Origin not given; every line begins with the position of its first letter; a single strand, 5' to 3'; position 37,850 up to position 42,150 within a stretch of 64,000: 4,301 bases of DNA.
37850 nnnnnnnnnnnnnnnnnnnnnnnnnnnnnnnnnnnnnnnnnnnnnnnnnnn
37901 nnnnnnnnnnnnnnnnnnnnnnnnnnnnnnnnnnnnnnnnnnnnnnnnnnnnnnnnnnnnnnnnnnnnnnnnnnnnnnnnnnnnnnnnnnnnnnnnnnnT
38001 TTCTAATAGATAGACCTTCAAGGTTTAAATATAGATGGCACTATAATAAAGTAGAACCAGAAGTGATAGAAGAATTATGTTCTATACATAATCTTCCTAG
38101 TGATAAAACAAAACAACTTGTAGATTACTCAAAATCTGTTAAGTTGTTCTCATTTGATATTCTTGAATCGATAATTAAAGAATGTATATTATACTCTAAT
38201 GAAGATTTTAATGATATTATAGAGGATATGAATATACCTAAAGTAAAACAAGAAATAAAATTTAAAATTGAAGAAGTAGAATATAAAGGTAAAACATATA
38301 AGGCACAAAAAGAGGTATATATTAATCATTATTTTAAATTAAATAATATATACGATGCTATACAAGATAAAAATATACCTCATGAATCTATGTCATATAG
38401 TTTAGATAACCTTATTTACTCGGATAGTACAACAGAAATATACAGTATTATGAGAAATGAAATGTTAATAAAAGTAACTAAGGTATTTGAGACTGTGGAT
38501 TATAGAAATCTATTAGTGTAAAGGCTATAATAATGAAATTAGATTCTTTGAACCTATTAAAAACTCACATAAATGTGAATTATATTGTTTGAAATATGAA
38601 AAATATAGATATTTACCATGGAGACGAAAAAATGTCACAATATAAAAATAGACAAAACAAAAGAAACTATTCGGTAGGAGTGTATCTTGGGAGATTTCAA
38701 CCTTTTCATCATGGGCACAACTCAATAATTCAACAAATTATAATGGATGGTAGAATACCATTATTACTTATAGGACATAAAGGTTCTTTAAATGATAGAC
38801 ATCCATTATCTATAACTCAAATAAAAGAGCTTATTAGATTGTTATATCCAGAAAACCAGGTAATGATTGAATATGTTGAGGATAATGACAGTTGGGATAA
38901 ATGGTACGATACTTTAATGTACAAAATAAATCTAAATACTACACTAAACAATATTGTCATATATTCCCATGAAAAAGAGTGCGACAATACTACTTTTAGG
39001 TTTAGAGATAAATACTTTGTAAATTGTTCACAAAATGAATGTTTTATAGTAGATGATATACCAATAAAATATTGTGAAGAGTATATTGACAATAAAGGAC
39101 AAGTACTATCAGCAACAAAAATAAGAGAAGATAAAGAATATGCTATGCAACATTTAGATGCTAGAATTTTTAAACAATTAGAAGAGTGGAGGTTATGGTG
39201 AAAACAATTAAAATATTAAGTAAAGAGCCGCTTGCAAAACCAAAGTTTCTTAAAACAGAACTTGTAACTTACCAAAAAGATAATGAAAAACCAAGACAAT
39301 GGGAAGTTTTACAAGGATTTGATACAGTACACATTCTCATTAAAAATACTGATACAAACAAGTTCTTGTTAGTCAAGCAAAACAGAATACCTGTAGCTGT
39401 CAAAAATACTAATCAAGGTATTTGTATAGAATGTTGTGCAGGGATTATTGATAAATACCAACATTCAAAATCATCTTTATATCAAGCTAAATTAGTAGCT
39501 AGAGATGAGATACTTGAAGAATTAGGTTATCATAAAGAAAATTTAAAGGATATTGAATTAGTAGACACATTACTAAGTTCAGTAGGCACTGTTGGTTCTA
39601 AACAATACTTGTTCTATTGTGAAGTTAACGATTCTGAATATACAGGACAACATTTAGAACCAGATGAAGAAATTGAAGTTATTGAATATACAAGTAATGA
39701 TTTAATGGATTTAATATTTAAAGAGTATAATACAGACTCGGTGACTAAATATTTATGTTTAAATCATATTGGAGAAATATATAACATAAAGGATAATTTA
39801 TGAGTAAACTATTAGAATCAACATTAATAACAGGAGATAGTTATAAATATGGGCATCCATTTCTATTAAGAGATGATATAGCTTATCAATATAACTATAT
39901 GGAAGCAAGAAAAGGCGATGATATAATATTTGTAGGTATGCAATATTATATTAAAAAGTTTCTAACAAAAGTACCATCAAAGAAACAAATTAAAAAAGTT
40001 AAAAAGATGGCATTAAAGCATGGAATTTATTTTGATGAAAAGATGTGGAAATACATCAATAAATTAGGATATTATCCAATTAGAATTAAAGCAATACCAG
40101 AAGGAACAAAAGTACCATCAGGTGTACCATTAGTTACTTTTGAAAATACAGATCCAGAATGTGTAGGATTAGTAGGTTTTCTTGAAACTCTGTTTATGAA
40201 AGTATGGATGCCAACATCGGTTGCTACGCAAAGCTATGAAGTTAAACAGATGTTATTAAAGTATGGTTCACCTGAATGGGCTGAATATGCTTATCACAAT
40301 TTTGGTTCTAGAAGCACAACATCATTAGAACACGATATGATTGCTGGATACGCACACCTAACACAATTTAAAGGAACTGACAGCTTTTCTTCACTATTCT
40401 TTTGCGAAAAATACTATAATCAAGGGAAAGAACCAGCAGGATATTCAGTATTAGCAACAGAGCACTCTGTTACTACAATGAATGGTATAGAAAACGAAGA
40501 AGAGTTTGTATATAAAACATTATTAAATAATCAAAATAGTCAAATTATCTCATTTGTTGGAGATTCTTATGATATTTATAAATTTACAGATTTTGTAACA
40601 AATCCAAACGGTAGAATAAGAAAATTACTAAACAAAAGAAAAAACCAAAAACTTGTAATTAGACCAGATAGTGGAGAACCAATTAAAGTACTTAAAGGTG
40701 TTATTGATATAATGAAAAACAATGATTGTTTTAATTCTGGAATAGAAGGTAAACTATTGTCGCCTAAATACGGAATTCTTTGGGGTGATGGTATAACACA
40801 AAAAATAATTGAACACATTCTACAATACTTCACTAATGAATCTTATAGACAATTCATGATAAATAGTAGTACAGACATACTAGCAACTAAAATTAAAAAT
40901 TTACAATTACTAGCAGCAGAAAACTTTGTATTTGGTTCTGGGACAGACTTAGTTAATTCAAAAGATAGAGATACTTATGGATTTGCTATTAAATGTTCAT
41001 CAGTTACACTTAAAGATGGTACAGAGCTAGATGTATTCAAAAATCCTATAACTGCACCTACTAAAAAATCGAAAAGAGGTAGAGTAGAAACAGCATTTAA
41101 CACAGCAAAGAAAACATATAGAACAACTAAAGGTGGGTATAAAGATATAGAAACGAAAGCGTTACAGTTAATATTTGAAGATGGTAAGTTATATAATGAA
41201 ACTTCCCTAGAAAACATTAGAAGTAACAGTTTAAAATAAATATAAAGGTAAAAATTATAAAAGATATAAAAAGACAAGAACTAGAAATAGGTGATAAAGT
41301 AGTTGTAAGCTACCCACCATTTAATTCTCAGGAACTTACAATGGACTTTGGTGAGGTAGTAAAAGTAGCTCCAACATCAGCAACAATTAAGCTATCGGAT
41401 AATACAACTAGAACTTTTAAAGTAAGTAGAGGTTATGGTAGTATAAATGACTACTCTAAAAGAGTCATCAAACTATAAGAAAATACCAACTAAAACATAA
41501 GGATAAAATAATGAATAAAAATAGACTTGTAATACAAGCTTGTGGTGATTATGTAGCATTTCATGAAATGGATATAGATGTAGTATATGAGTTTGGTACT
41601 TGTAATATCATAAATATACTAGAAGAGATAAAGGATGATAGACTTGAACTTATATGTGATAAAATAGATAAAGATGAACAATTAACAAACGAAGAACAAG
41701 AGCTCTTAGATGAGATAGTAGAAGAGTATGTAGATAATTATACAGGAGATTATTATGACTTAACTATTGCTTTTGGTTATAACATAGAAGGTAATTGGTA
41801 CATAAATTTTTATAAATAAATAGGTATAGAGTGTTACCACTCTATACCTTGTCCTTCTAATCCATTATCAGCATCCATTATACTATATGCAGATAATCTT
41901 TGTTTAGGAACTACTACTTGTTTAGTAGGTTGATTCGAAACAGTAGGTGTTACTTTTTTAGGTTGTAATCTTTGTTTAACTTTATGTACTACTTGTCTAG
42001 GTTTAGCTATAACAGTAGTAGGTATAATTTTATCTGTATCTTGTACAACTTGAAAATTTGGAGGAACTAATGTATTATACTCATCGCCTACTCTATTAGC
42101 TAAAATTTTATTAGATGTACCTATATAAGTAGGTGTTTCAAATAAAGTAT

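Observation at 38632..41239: NAD+ salvage/reconstitution cluster: NMNAT, Nudix hydrolase and nicotinamide phosphoribosyltransferase in overlapping genes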

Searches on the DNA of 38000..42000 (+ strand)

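Call 6: search_dna_similar(query=window:38000-42000:+, collection=phages, mode=near, max_rows=15)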
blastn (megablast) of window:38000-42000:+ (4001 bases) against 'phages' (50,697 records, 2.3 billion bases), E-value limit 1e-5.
No match.
